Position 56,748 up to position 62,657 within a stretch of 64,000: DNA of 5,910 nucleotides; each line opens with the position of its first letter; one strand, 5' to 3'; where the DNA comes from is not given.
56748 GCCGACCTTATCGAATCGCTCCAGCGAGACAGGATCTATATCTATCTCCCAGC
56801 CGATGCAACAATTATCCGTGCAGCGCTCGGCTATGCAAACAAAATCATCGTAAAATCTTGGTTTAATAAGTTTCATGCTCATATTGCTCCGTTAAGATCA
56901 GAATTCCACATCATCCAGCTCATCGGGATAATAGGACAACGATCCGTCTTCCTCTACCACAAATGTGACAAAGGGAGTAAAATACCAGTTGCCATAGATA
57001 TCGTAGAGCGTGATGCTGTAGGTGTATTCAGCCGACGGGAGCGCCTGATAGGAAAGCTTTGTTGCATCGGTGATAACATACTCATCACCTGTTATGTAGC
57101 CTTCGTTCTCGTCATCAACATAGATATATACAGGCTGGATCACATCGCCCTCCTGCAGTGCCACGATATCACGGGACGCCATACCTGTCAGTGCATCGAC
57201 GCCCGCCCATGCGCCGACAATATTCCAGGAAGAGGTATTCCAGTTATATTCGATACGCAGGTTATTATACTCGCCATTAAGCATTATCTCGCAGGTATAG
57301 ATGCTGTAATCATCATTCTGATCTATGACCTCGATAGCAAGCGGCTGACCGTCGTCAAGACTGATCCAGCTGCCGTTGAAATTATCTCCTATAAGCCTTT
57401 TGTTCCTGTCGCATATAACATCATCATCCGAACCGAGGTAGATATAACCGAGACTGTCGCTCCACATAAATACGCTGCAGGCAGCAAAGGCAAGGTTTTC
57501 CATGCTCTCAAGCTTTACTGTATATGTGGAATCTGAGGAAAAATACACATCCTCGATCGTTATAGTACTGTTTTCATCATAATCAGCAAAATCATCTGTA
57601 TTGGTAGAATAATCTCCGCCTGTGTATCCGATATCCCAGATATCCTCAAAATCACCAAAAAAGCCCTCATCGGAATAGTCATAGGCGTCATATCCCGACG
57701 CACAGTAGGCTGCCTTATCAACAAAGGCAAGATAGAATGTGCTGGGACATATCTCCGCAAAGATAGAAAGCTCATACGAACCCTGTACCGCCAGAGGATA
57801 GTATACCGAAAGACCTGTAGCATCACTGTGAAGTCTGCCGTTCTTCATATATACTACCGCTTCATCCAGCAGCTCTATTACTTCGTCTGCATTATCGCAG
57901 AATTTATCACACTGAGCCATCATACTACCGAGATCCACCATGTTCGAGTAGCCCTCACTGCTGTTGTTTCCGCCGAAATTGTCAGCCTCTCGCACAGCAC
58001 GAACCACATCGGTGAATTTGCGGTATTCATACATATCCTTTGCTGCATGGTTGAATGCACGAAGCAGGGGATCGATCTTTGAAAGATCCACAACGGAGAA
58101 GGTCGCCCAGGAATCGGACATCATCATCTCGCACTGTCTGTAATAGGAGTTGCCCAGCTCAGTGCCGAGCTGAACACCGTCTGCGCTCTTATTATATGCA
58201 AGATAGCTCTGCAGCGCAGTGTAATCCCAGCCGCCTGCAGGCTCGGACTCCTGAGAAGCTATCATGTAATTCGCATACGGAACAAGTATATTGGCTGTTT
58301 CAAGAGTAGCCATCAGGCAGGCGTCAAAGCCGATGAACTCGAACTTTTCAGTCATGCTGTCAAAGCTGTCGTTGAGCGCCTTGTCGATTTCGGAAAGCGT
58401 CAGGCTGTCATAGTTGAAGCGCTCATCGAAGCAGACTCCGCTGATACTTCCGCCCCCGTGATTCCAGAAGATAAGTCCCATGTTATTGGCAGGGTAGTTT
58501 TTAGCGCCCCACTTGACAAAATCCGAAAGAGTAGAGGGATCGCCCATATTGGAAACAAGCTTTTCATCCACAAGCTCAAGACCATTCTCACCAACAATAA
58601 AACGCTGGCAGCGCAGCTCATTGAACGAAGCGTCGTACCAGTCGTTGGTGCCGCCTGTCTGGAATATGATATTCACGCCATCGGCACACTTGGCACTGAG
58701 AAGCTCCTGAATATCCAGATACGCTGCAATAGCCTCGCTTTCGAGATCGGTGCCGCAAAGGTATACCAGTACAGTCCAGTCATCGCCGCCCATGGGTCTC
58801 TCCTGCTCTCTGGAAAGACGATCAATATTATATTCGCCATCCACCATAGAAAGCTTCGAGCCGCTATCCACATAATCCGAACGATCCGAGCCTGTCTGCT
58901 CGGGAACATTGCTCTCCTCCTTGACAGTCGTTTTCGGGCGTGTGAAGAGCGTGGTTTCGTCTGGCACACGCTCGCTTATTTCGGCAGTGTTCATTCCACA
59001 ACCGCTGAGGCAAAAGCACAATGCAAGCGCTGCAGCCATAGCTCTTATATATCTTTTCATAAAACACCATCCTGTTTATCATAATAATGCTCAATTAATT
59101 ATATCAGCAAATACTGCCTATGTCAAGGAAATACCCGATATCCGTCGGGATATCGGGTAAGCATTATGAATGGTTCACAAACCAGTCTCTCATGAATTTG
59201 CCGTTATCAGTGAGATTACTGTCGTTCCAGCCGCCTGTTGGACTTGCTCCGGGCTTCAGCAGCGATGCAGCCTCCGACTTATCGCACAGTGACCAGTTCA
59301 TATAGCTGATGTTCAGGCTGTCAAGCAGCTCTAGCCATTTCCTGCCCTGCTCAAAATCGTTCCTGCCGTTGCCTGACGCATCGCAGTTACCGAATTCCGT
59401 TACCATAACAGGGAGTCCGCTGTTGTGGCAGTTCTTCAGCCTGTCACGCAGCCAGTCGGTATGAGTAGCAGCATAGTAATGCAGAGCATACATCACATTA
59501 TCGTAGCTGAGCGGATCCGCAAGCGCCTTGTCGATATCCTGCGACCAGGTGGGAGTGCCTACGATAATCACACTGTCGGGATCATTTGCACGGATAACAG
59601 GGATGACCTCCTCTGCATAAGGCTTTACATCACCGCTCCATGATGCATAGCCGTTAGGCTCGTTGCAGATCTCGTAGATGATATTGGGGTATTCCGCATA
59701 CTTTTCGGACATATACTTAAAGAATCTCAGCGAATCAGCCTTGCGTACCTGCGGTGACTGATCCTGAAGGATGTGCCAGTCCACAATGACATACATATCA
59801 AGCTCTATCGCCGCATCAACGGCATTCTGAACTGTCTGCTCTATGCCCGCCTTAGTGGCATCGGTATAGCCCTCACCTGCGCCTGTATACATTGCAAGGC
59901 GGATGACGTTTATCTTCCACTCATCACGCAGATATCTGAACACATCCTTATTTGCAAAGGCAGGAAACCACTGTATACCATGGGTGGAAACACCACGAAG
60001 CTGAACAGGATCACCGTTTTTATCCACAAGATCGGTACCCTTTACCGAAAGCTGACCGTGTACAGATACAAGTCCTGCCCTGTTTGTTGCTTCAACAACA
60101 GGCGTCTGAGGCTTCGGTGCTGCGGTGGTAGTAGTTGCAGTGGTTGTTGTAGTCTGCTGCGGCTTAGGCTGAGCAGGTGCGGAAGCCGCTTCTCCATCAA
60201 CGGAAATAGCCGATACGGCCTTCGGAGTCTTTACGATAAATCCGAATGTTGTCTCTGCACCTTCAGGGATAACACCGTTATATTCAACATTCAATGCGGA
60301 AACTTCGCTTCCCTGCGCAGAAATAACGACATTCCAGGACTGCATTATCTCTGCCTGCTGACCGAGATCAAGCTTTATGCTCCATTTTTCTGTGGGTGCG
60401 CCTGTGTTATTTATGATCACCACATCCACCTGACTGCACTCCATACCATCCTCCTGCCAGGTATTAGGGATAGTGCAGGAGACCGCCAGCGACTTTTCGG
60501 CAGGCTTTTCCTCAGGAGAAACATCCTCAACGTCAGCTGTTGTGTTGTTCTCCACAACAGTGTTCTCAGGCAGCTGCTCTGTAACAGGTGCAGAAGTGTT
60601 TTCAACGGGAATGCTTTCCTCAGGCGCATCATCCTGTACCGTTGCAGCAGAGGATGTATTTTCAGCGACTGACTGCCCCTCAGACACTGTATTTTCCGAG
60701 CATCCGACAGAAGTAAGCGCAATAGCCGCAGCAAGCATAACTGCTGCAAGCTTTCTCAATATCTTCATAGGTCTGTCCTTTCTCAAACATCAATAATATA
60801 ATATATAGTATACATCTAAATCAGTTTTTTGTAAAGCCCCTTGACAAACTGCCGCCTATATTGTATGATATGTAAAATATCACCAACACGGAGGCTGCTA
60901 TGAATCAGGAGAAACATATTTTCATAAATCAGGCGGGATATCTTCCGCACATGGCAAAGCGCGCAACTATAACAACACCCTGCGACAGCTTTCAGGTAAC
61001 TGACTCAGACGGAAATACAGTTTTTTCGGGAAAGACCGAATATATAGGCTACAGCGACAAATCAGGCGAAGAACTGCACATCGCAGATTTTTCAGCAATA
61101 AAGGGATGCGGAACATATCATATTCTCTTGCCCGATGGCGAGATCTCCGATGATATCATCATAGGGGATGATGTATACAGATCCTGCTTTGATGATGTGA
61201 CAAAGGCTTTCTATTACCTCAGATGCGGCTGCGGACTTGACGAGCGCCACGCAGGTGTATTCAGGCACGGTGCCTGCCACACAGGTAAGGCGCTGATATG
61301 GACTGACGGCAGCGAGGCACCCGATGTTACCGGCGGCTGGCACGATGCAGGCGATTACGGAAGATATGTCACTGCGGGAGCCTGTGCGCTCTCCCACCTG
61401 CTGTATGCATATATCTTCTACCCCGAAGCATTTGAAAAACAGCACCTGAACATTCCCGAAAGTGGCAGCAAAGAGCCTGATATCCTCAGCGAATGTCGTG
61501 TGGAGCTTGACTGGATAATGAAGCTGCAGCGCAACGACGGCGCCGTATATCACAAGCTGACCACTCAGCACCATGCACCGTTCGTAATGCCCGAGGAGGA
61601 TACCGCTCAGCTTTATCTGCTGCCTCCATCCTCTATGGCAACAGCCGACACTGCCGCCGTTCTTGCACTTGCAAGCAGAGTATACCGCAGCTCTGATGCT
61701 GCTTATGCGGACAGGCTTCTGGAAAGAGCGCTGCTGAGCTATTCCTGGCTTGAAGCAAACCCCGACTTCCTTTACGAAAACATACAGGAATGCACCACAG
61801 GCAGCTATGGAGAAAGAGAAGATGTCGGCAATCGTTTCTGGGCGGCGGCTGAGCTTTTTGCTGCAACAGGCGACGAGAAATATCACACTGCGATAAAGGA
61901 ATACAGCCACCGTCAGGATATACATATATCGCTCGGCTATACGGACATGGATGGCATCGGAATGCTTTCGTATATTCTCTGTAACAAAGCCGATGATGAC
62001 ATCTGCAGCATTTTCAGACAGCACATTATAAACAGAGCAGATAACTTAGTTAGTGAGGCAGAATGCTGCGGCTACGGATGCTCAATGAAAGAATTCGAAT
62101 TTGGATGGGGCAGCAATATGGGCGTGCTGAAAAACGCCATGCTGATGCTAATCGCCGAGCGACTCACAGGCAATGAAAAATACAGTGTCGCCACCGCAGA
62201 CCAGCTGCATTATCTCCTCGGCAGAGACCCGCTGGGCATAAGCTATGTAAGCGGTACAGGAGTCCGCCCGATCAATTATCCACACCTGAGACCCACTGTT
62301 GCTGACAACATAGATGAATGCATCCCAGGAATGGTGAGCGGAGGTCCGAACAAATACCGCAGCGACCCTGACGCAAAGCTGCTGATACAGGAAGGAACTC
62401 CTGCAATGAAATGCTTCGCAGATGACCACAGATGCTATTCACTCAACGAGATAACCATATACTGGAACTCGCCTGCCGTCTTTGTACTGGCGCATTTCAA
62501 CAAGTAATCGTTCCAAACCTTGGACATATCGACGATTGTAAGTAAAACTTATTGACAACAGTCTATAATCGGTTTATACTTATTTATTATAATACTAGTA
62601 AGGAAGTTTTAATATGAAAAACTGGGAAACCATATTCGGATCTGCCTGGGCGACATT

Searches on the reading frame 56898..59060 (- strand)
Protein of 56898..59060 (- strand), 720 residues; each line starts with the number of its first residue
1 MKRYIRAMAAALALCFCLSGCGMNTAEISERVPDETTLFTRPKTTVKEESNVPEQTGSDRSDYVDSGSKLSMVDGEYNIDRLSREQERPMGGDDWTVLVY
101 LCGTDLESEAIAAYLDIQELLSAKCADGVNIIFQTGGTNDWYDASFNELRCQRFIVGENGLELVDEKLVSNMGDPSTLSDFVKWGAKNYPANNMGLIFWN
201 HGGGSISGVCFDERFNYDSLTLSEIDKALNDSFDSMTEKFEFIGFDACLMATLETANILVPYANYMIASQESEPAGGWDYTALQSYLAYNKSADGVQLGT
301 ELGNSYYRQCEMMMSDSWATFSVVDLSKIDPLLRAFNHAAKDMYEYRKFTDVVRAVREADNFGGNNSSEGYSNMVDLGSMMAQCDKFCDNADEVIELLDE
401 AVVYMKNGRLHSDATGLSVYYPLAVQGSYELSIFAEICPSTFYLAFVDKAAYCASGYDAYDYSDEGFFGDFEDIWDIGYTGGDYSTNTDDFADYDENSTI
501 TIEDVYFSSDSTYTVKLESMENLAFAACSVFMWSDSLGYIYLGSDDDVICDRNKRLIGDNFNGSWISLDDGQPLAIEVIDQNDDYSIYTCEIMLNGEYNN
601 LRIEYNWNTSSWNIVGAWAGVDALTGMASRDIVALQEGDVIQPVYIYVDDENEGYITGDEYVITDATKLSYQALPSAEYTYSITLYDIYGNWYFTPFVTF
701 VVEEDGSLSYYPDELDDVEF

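Call 31: search_protein_families(library=pfam, proteins=[window:56898-59060:-], max_evalue=0.0001)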
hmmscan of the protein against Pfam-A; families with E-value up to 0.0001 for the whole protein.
window:56898-59060:- (720 aa): 1 family
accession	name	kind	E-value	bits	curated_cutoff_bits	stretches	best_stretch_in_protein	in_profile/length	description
PF03415.19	Peptidase_C11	-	5.5e-42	145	25.8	1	114-408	14-308/359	Clostripain family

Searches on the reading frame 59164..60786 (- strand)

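Call 31: search_protein_families(library=pfam, proteins=[window:59164-60786:-], max_evalue=0.0001)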
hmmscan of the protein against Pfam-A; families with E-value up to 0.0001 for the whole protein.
window:59164-60786:- (540 aa): 3 families
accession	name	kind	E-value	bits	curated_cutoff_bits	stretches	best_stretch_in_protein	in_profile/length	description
PF00150.24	Cellulase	-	4.6e-64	217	23.5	1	254-504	1-272/272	Cellulase (glycosyl hydrolase family 5)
PF00553.25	CBM_2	-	5.1e-15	56.1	24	1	104-197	5-97/101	Cellulose binding domain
PF09478.16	CBM49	-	4e-07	30.7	23.4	1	102-185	3-79/80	Carbohydrate binding domain CBM49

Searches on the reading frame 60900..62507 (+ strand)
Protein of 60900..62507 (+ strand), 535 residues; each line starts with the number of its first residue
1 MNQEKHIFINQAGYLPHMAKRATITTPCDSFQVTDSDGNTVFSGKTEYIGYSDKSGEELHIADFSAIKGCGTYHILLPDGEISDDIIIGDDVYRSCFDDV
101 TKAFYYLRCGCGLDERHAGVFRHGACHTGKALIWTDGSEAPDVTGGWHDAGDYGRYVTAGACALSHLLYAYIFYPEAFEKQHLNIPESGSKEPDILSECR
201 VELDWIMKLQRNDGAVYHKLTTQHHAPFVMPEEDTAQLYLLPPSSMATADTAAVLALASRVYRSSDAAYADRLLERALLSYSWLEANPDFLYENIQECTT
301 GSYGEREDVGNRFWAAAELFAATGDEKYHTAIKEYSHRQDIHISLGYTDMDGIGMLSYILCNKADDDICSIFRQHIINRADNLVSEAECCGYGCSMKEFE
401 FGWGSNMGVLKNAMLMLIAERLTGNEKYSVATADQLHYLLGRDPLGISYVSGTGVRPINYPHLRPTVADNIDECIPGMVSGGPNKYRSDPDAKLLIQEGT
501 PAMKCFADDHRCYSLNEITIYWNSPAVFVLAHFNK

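Call 31: search_protein_families(library=pfam, proteins=[window:60900-62507:+], max_evalue=0.0001)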
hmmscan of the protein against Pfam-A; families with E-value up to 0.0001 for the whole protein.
window:60900-62507:+ (535 aa): 2 families
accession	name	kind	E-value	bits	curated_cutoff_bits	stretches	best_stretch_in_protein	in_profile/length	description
PF00759.25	Glyco_hydro_9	-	7.1e-86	289.7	27.7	1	93-530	1-444/444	Glycosyl hydrolase family 9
PF02927.20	CelD_N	-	3e-17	63.6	24.6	1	3-78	2-82/86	Cellulase N-terminal ig-like domain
